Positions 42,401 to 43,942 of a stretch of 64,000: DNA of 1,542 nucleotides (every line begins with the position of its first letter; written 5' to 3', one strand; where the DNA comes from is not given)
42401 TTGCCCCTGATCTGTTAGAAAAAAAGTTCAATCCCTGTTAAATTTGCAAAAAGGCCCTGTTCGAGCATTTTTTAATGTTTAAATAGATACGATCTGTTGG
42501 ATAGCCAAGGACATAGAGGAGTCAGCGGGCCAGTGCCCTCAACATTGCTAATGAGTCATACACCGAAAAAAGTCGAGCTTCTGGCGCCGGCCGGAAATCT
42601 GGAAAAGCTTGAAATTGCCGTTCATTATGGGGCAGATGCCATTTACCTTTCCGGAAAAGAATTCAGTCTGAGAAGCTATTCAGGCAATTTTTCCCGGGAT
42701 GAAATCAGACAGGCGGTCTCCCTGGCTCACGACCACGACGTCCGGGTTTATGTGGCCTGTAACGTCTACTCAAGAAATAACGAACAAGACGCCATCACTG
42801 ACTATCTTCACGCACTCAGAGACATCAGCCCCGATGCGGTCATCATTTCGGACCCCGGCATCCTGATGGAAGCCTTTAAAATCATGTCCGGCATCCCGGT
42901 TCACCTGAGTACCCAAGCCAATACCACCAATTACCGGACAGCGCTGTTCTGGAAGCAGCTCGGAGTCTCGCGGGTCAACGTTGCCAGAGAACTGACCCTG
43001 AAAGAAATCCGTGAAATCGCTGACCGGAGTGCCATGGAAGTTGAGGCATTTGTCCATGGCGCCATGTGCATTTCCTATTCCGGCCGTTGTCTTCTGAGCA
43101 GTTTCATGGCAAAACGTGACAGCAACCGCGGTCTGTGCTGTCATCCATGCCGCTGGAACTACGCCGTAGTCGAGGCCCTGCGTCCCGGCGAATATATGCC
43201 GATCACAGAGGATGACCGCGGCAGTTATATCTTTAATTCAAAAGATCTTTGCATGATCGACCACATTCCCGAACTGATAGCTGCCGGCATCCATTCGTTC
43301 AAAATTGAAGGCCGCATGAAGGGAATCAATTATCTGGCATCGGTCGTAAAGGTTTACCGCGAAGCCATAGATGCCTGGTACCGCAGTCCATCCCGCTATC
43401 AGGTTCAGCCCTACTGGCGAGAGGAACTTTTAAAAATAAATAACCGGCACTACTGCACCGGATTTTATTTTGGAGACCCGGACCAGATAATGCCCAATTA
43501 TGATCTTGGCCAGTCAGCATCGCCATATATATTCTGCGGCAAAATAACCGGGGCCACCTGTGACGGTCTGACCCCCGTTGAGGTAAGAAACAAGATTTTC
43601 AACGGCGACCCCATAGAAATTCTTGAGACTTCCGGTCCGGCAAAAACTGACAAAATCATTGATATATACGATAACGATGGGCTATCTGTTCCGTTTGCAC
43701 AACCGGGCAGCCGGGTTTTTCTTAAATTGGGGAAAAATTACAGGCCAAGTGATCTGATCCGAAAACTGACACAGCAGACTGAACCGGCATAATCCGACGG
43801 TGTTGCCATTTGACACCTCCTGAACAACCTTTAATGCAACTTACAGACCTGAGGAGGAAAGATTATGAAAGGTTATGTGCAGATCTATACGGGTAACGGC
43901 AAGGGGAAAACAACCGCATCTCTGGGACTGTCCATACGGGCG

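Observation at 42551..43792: U32-family 4Fe-4S protein (UbiU/RlhA/TrhP-type) embedded in the cobamide assembly cluster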

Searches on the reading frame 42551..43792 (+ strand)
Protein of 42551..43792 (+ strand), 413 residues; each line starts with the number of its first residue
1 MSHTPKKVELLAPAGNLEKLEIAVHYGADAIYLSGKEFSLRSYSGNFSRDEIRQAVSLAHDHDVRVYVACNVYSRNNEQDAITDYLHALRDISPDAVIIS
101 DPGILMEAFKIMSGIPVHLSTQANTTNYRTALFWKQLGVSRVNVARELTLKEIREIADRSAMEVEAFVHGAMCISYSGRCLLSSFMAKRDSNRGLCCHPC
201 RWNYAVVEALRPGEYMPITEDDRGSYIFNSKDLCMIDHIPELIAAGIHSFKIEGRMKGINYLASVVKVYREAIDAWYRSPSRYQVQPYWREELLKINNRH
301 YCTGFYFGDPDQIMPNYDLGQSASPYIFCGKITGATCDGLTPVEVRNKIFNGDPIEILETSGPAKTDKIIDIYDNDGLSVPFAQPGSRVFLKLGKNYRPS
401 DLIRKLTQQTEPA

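Call 5: search_protein_families(library=pfam, proteins=[window:42551-43792:+])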
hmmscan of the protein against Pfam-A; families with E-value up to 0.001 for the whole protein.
window:42551-43792:+ (413 aa): 2 families
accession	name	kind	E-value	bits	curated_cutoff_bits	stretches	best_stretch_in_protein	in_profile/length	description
PF01136.24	Peptidase_U32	-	4.3e-96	321.1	22.4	1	80-311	2-232/233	Peptidase family U32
PF16325.11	Peptidase_U32_C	-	1.7e-12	47.7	28.2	1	326-404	3-83/83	Peptidase family U32 C-terminal domain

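Call 7: search_protein_families(library=ncbifam, proteins=[window:42551-43792:+], max_evalue=0.00001)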
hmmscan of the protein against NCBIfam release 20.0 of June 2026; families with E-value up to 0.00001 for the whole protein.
window:42551-43792:+ (413 aa): 4 families
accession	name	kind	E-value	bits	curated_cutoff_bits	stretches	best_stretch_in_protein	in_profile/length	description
NF011996.0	PRK15452.1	equivalog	1.4e-104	350.5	534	2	6-209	3-207/449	prephenate-dependent tRNA uridine(34) hydroxylase TrhP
NF047963.1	quinone_UbiU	equivalog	7.3e-60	202.8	440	2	8-201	1-197/331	ubiquinone anaerobic biosynthesis protein UbiU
NF047965.1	quinone_UbiV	equivalog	4.3e-10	39.6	275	1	107-281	97-266/292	ubiquinone anaerobic biosynthesis protein UbiV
NF011991.0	PRK15447.1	equivalog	8.1e-09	35.3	283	1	108-198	99-197/302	U32 family peptidase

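Call 9: find_homologous_proteins(query=window:42551-43792:+, max_evalue=1e-30)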
Query window:42551-43792:+ (413 aa): 8000 proteins with E <= 1e-30 among 8000 candidates; the best 120 are listed.
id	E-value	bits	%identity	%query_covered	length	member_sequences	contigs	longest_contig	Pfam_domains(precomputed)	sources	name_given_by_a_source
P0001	8.9e-282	952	99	100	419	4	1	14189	PF01136.26,PF16325.12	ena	-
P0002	5.8e-245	831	87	100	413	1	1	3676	PF01136.26,PF16325.12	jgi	-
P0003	3.0e-184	631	67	99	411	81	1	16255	PF01136.26,PF16325.12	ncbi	-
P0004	7.9e-183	626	67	98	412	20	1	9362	PF01136.26,PF16325.12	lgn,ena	-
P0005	4.1e-182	624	67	97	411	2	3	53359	PF01136.26,PF16325.12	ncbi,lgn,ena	-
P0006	6.0e-182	623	67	98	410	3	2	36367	PF01136.26,PF16325.12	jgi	-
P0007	4.8e-181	620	67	98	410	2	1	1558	PF01136.26,PF16325.12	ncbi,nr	ncbi:MAG: U32 family peptidase [Deltaproteobacteria bacterium]|nr:U32 family peptidase [Deltaproteob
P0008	6.5e-181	620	66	99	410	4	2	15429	PF01136.26,PF16325.12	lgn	-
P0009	7.6e-181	619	65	99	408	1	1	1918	PF01136.26,PF16325.12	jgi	jgi:putative protease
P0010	2.0e-180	618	66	98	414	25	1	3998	PF01136.26,PF16325.12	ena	-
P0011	3.1e-180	617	66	98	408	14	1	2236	PF01136.26,PF16325.12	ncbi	-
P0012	3.8e-180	617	65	98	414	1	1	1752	PF01136.26,PF16325.12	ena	-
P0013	9.8e-180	616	67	97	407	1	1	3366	PF01136.26,PF16325.12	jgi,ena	-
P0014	4.5e-179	614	66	97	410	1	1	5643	PF01136.26,PF16325.12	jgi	jgi:U32 family peptidase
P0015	7.9e-179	613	65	97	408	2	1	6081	PF01136.26,PF16325.12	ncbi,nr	ncbi:MAG: U32 family peptidase [Desulfobacterales bacterium]|nr:U32 family peptidase [Desulfobactera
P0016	1.1e-178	612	66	97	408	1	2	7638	PF01136.26,PF16325.12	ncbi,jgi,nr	ncbi:MAG: U32 family peptidase [Deltaproteobacteria bacterium]|nr:U32 family peptidase [Deltaproteob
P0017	2.1e-178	611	65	97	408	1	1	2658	PF01136.26,PF16325.12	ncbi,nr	ncbi:MAG: U32 family peptidase [Deltaproteobacteria bacterium]|nr:U32 family peptidase [Deltaproteob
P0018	6.4e-178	610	65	99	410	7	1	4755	PF01136.26,PF16325.12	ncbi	-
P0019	1.1e-177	609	66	97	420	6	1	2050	PF01136.26,PF16325.12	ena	-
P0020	1.3e-177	609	64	100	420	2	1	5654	PF01136.26,PF16325.12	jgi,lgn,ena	-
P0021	1.9e-177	608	65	98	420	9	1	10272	PF01136.26,PF16325.12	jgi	-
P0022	2.7e-177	608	65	98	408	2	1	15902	PF01136.26,PF16325.12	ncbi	-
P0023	2.7e-177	608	65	99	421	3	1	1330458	PF01136.26,PF16325.12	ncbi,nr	ncbi:MAG: putative protease [Desulfobacteraceae bacterium Eth-SRB1]|nr:MAG: putative protease [Desul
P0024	3.0e-177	608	66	97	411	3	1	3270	PF01136.26,PF16325.12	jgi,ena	-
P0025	9.5e-177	606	65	97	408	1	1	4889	PF01136.26,PF16325.12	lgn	-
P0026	1.0e-176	606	65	97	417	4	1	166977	PF01136.26,PF16325.12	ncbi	ncbi:MAG: U32 family peptidase [Pseudomonadota bacterium]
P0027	1.8e-176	605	65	97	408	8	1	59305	PF01136.26,PF16325.12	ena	-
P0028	1.9e-176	605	64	98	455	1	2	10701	PF01136.26,PF16325.12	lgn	-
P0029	1.9e-176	605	66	97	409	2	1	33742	PF01136.26,PF16325.12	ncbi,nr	ncbi:MAG: U32 family peptidase [Candidatus Desulfaltia sp.]|nr:U32 family peptidase [Candidatus Desu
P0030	3.3e-176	604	64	98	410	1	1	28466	PF01136.26,PF16325.12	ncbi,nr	ncbi:U32 family peptidase [Desulfococcaceae bacterium HSG8]|nr:U32 family peptidase [Desulfococcacea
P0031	4.7e-176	604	65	98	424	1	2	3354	PF01136.26,PF16325.12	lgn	-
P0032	5.0e-176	603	65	99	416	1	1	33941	PF01136.26,PF16325.12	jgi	-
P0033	7.0e-176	603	64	97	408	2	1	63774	PF01136.26,PF16325.12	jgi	-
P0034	8.3e-176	603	66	97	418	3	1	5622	PF01136.26,PF16325.12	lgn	-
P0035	9.1e-176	603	65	98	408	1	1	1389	PF01136.26,PF16325.12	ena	-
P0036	2.0e-175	602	63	99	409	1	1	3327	PF01136.26,PF16325.12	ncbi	-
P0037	2.4e-175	601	63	99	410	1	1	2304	PF01136.26,PF16325.12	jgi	jgi:putative protease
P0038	2.9e-175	601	64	98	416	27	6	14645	PF01136.26,PF16325.12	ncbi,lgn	-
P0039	3.2e-175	601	64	98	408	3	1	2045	PF01136.26,PF16325.12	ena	-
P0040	3.3e-175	601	65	98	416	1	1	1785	PF01136.26,PF16325.12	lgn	-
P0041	7.8e-175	600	63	98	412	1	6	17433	PF01136.26,PF16325.12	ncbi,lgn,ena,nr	ncbi:MAG: U32 family peptidase [Proteobacteria bacterium]|nr:U32 family peptidase [Desulfobacteracea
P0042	9.5e-175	599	66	97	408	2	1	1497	PF01136.26,PF16325.12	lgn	-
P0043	1.0e-174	599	62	99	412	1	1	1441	PF01136.26,PF16325.12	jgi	-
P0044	1.1e-174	599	63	98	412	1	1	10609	PF01136.26,PF16325.12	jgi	-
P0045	1.1e-174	599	63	97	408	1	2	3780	PF01136.26,PF16325.12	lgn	-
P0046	1.2e-174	599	62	100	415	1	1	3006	PF01136.26,PF16325.12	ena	-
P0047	1.5e-174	599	65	97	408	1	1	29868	PF01136.26,PF16325.12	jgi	jgi:putative protease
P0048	1.7e-174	598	62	100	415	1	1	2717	PF01136.26,PF16325.12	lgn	-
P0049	2.3e-174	598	62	100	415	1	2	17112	PF01136.26,PF16325.12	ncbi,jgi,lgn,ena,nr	ncbi:MAG: U32 family peptidase [Proteobacteria bacterium]|nr:U32 family peptidase [Pseudomonadota ba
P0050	2.9e-174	598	63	98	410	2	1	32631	PF01136.26,PF16325.12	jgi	-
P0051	3.0e-174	598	62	100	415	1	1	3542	PF01136.26,PF16325.12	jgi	-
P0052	3.3e-174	597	63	98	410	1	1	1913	PF01136.26,PF16325.12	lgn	-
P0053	3.5e-174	597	63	98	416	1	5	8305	PF01136.26,PF16325.12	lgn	-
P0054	4.0e-174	597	64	97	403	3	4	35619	PF01136.26,PF16325.12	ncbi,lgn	-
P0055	4.5e-174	597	62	100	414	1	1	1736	PF01136.26,PF16325.12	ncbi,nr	ncbi:MAG: U32 family peptidase [Desulfobacterales bacterium]|nr:U32 family peptidase [Desulfobactera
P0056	8.2e-174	596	63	97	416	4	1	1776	PF01136.26,PF16325.12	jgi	-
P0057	9.3e-174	596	63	98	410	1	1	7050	PF01136.26,PF16325.12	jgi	-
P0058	1.1e-173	596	64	98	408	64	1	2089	PF01136.26,PF16325.12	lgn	-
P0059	1.1e-173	596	63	100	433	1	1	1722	PF01136.26,PF16325.12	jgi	jgi:putative protease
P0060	1.3e-173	596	64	98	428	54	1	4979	PF01136.26,PF16325.12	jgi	jgi:putative protease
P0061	1.3e-173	596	64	97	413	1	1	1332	PF01136.26,PF16325.12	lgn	-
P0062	1.3e-173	596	64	97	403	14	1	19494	PF01136.26,PF16325.12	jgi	-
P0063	1.4e-173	595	64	97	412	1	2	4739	PF01136.26,PF16325.12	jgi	jgi:U32 family peptidase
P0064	1.7e-173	595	65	97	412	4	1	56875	PF01136.26,PF16325.12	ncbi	-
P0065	1.8e-173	595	63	97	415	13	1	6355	PF01136.26,PF16325.12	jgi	-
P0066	2.2e-173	595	63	97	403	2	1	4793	PF01136.26,PF16325.12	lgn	-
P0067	2.7e-173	594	62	98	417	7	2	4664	PF01136.26,PF16325.12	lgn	-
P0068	3.2e-173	594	63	97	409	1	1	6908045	PF01136.26,PF16325.12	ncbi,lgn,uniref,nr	ncbi:Peptidase U32 domain-containing protein [Desulfonema limicola]|uniref:Peptidase U32 domain-cont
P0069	4.7e-173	594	61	100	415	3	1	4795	PF01136.26,PF16325.12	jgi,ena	-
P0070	5.4e-173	593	64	98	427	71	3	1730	PF01136.26,PF16325.12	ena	-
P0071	6.0e-173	593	64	98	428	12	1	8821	PF01136.26,PF16325.12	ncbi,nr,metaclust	ncbi:MAG: peptidase U32 [Desulfuromonadales bacterium C00003093]|nr:MAG: peptidase U32 [Desulfuromon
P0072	6.6e-173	593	63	98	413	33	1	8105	PF01136.26,PF16325.12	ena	-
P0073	6.6e-173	593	63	98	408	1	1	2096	PF01136.26,PF16325.12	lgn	-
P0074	7.7e-173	593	65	98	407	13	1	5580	PF01136.26,PF16325.12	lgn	-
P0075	1.2e-172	592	64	97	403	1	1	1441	PF01136.26,PF16325.12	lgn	-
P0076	1.8e-172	592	64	97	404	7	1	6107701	PF01136.26,PF16325.12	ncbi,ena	-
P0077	1.8e-172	592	63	98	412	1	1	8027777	PF01136.26,PF16325.12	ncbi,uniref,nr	ncbi:peptidase U32 family protein [Desulfonema magnum]|uniref:Peptidase U32 domain-containing protei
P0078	2.1e-172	592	62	98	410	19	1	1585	PF01136.26,PF16325.12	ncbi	-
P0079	2.7e-172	591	64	97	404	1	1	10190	PF01136.26,PF16325.12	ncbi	-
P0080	2.9e-172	591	63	98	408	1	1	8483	PF01136.26,PF16325.12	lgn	-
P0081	3.0e-172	591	64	98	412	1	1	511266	PF01136.26,PF16325.12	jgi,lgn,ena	-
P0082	4.1e-172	591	63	98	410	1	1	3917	PF01136.26,PF16325.12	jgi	jgi:U32 family peptidase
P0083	5.1e-172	590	62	100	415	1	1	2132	PF01136.26,PF16325.12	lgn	-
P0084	5.2e-172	590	62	98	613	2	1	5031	PF13489.13,PF01136.26,PF13649.13,PF16325.12,PF08241.19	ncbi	-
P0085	6.1e-172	590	65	97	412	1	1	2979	PF01136.26,PF16325.12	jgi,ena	-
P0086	6.4e-172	590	62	98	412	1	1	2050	PF01136.26,PF16325.12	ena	-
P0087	6.5e-172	590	63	97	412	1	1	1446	PF01136.26,PF16325.12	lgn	-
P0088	6.7e-172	590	64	98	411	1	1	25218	PF01136.26,PF16325.12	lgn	-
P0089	7.2e-172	590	64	97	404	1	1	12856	PF01136.26,PF16325.12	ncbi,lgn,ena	-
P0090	8.1e-172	590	62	99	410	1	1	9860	PF01136.26,PF16325.12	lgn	-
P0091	1.0e-171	589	62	98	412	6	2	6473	PF01136.26,PF16325.12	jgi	-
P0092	1.8e-171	588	62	99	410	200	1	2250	PF01136.26,PF16325.12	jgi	jgi:putative protease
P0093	2.3e-171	588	62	97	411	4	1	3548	PF01136.26,PF16325.12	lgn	-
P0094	4.0e-171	587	62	98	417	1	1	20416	PF01136.26,PF16325.12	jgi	-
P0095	4.6e-171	587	63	97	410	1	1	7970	PF01136.26,PF16325.12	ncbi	ncbi:MAG: U32 family peptidase [Desulfobacterales bacterium]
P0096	4.6e-171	587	62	98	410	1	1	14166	PF01136.26,PF16325.12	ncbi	-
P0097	5.1e-171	587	62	98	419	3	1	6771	PF01136.26,PF16325.12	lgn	-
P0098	5.4e-171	587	62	98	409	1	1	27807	PF01136.26,PF16325.12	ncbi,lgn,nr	ncbi:MAG: U32 family peptidase [Desulfobacterales bacterium]|nr:U32 family peptidase [Desulfobactera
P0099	6.8e-171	587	63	97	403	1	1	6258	PF01136.26,PF16325.12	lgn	-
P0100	1.1e-170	586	64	97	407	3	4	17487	PF01136.26,PF16325.12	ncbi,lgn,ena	-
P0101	1.3e-170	586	62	99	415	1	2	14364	PF01136.26,PF16325.12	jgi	jgi:U32 family peptidase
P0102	1.4e-170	586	62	100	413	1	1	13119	PF01136.26,PF16325.12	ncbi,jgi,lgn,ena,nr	ncbi:MAG TPA: U32 family peptidase [Deltaproteobacteria bacterium]|nr:U32 family peptidase [Deltapro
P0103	1.6e-170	585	62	98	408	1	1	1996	PF01136.26,PF16325.12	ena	-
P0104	1.9e-170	585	64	97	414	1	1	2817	PF01136.26,PF16325.12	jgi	jgi:putative protease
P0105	3.8e-170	584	64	94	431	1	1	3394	PF01136.26,PF16325.12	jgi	-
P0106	4.7e-170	584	64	97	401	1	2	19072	PF01136.26,PF16325.12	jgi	jgi:putative protease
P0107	5.3e-170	584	62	98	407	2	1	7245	PF01136.26,PF16325.12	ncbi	ncbi:U32 family peptidase [Thermodesulfobacteriota bacterium]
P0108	5.3e-170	584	62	98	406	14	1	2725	PF01136.26,PF16325.12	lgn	-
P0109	5.8e-170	584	61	98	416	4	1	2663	PF01136.26,PF16325.12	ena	-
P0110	7.0e-170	583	62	98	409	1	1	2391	PF01136.26,PF16325.12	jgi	jgi:putative protease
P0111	7.1e-170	583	62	100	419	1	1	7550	PF01136.26,PF16325.12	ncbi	-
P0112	7.3e-170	583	65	96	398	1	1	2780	PF01136.26,PF16325.12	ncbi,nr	ncbi:MAG: U32 family peptidase, partial [Desulfosarcina sp.]|nr:U32 family peptidase [Desulfobactera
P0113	7.5e-170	583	63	99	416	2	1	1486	PF01136.26,PF16325.12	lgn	-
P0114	9.7e-170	583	63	99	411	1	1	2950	PF01136.26,PF16325.12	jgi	jgi:putative protease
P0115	1.0e-169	583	62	98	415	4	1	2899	PF01136.26,PF16325.12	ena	-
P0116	1.3e-169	582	64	97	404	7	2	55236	PF01136.26,PF16325.12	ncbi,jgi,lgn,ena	-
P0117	1.6e-169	582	61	99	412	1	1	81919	PF01136.26,PF16325.12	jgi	jgi:U32 family peptidase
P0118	1.6e-169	582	62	98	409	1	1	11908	PF01136.26,PF16325.12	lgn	-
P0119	1.7e-169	582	62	98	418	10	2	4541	PF01136.26,PF16325.12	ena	-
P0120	1.7e-169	582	62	98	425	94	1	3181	PF01136.26,PF16325.12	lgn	-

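Call 11: find_encoding_contigs(protein=P0068, flank=10000, max_places=3)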
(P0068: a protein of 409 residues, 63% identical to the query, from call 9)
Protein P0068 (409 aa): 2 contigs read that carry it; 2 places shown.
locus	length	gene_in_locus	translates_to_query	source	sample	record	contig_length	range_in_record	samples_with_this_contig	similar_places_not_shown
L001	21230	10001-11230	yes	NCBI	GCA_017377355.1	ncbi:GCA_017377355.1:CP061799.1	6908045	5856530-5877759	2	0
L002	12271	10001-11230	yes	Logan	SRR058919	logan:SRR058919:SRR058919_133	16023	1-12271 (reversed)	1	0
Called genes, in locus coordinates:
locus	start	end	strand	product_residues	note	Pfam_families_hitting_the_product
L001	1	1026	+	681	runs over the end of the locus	PF22745:Nlig-Ia, PF01653:DNA_ligase_aden, PF03120:OB_DNA_ligase, PF03119:DNA_ligase_ZBD, PF14520:HHH_5, PF12826:HHH_2, PF14520:HHH_5 (weak), PF00533:BRCT, +1 more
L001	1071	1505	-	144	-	-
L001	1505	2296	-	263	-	-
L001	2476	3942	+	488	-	PF01656:CbiA, PF13500:AAA_26 (weak), PF07685:GATase_3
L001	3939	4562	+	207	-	PF02570:CbiC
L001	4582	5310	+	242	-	PF00590:TP_methylase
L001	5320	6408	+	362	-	PF01888:CbiD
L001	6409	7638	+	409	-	PF00590:TP_methylase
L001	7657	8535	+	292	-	PF00483:NTP_transferase, PF12804:NTP_transf_3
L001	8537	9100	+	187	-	PF00908:dTDP_sugar_isom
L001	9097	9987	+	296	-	PF01370:Epimerase, PF04321:RmlD_sub_bind, PF16363:GDP_Man_Dehyd, PF01073:3Beta_HSD, PF02719:Polysacc_synt_2 (weak)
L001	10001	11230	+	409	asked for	PF01136:Peptidase_U32, PF16325:Peptidase_U32_C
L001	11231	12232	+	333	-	PF11760:CbiG_N, PF11761:CbiG_mid (weak), PF01890:CbiG_C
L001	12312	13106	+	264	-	PF07693:KAP_NTPase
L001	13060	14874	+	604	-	PF05729:NACHT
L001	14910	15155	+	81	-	-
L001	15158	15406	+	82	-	-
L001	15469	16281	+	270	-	PF00590:TP_methylase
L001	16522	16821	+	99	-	PF01909:NTP_transf_2, PF18765:Polbeta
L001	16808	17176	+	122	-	PF01934:HepT-like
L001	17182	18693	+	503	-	PF01656:CbiA, PF13500:AAA_26, PF07685:GATase_3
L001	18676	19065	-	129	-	PF02627:CMD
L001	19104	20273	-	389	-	PF02771:Acyl-CoA_dh_N, PF02770:Acyl-CoA_dh_M, PF00441:Acyl-CoA_dh_1, PF08028:Acyl-CoA_dh_2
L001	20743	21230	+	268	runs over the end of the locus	PF01906:YbjQ_1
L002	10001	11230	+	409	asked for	PF01136:Peptidase_U32, PF16325:Peptidase_U32_C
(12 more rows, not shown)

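Call 12: find_encoding_contigs(protein=P0023, flank=10000, max_places=3)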
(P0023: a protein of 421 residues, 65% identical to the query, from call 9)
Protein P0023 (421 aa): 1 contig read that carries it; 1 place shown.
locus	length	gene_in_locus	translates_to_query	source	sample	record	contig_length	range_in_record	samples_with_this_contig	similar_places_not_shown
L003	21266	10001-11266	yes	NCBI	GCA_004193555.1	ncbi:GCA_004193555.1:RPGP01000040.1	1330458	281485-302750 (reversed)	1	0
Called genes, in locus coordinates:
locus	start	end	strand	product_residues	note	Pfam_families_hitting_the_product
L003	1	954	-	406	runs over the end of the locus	PF00291:PALP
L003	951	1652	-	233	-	PF00697:PRAI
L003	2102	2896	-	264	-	PF00218:IGPS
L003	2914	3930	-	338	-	PF02885:Glycos_trans_3N, PF00591:Glycos_transf_3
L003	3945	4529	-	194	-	PF00117:GATase, PF07722:Peptidase_C26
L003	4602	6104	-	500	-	PF04715:, PF00425:Chorismate_bind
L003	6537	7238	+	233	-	PF10294:Methyltransf_16, PF03848:TehB, PF05175:MTS, PF06325:PrmA (weak), PF13489:Methyltransf_23 (weak), PF13847:Methyltransf_31, PF08242:Methyltransf_12 (weak), PF13649:Methyltransf_25 (weak)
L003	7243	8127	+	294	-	PF00483:NTP_transferase, PF12804:NTP_transf_3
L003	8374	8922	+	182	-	PF00908:dTDP_sugar_isom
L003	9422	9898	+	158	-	PF04321:RmlD_sub_bind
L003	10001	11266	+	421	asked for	PF01136:Peptidase_U32, PF16325:Peptidase_U32_C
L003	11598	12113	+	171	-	PF02572:CobA_CobO_BtuR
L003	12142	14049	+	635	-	PF00912:Transgly, PF00905:Transpeptidase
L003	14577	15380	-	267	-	PF00795:CN_hydrolase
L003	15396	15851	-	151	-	PF13404:HTH_AsnC-type, PF22451:NirdL-like_HTH, PF17805:AsnC_trans_reg2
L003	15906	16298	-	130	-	PF01894:YjbQ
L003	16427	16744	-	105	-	PF04358:DsrC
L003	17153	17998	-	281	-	PF00970:FAD_binding_6 (weak), PF00175:NAD_binding_1, PF10418:DHODB_Fe-S_bind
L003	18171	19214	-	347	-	PF13183:Fer4_8 (faint), PF13187:Fer4_9 (faint), PF13534:Fer4_17 (faint), PF12838:Fer4_7 (faint), PF00037:Fer4 (faint), PF12797:Fer4_2 (faint), PF13237:Fer4_10 (faint), PF17179:Fer4_22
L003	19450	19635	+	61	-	PF12797:Fer4_2 (faint), PF00037:Fer4, PF12837:Fer4_6, PF13237:Fer4_10, PF14697:Fer4_21, PF12838:Fer4_7, PF13187:Fer4_9, PF00037:Fer4 (weak), +2 more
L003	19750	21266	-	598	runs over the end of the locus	PF14697:Fer4_21, PF00037:Fer4, PF12837:Fer4_6 (weak), PF12838:Fer4_7, PF13187:Fer4_9, PF13237:Fer4_10 (weak), PF00037:Fer4 (weak), PF02662:FlpD, +5 more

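Call 14: find_related_loci(query=A1, collection=genome_contigs, flank=10000)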
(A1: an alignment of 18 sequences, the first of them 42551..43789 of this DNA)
Query A1 (413 aa) in genome_contigs; peptide patterns used: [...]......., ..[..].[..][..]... (x = any residue, [..] = any of these).
600 stretches matched a pattern (row limit reached: there are more); 596 encode a relative of the query (tblastn E <= 1e-3); the best 80 are kept; 80 distinct loci.
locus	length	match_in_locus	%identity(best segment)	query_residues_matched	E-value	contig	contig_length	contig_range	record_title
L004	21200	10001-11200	56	7-406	6e-158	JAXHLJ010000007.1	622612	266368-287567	MAG: Desulfotignum sp. isolate Salar_de_Ascotan_soil_MAG_ASO14 contig_1261_polypolish, whole genome shotgun sequence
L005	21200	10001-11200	57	7-406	3e-156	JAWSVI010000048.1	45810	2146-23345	MAG: Desulfobacteraceae bacterium isolate PJM12_PCL_del1 B9PCLJ1_contig_506, whole genome shotgun sequence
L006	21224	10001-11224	56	1-409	1e-154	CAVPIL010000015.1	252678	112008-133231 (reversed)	MAG: uncultured delta proteobacterium isolate MFD09964.bin.2.197 genome assembly, contig: contig_38139, whole genome sho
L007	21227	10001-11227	55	1-409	2e-151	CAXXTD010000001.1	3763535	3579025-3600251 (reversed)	MAG: uncultured Desulfobacterium sp. isolate 94094bfb-e053-4743-98a9-479741dc90cb genome assembly, contig: contig_1, who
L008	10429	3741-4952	47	4-405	5e-131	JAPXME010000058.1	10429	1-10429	MAG: Clostridiaceae bacterium isolate binned_ad_5.45 NODE_6817_length_10429_cov_1.268297, whole genome shotgun sequence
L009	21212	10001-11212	48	6-405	2e-128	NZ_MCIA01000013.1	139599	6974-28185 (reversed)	Lacrimispora algidixylanolytica strain SPL73 contig_20, whole genome shotgun sequence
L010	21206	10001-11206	49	6-405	4e-128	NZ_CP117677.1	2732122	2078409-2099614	Caloramator sp. mosi_1 chromosome, complete genome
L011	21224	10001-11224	48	6-409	4e-128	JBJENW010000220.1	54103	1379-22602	MAG: Lachnospiraceae bacterium isolate PUUB16_bin.009 NODE_398_length_54103_cov_22.148516, whole genome shotgun sequence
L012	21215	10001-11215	46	9-411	2e-127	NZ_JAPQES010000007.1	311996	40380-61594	Clostridium ganghwense strain HY-42-06 spades_K_17_127_7, whole genome shotgun sequence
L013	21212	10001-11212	46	6-405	2e-126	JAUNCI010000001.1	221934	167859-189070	MAG: Eubacteriales bacterium isolate S21M_St_18 NODE_1_length_221934_cov_40.378359, whole genome shotgun sequence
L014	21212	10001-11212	48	6-405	1e-126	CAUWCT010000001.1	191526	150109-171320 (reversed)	MAG: uncultured Lachnospiraceae bacterium isolate SRS15956990__bin80 genome assembly, contig: SRS15956990_NODE_12_length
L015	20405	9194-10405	49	6-405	4e-126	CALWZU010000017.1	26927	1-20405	MAG: uncultured Clostridia bacterium isolate E08__bin5 genome assembly, contig: E08__k127_5034340, whole genome shotgun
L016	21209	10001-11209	48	7-405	3e-126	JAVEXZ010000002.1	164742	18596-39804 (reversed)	MAG: Anaerovoracaceae bacterium isolate BF4_185 NODE_192_length_164742_cov_8.250840_Biofilm4, whole genome shotgun seque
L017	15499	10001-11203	47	8-405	1e-125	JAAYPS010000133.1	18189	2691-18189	MAG: Clostridiaceae bacterium isolate AS22ysBPME_277 112945_AS22, whole genome shotgun sequence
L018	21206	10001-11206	47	7-405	6e-125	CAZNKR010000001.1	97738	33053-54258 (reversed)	MAG TPA_asm: uncultured Roseburia sp. isolate SRP192927_co8_270 genome assembly, contig: NODE_124_length_97738_cov_14.63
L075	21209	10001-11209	45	6-405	7e-116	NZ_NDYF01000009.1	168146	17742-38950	Finegoldia magna strain 12T272 5c, whole genome shotgun sequence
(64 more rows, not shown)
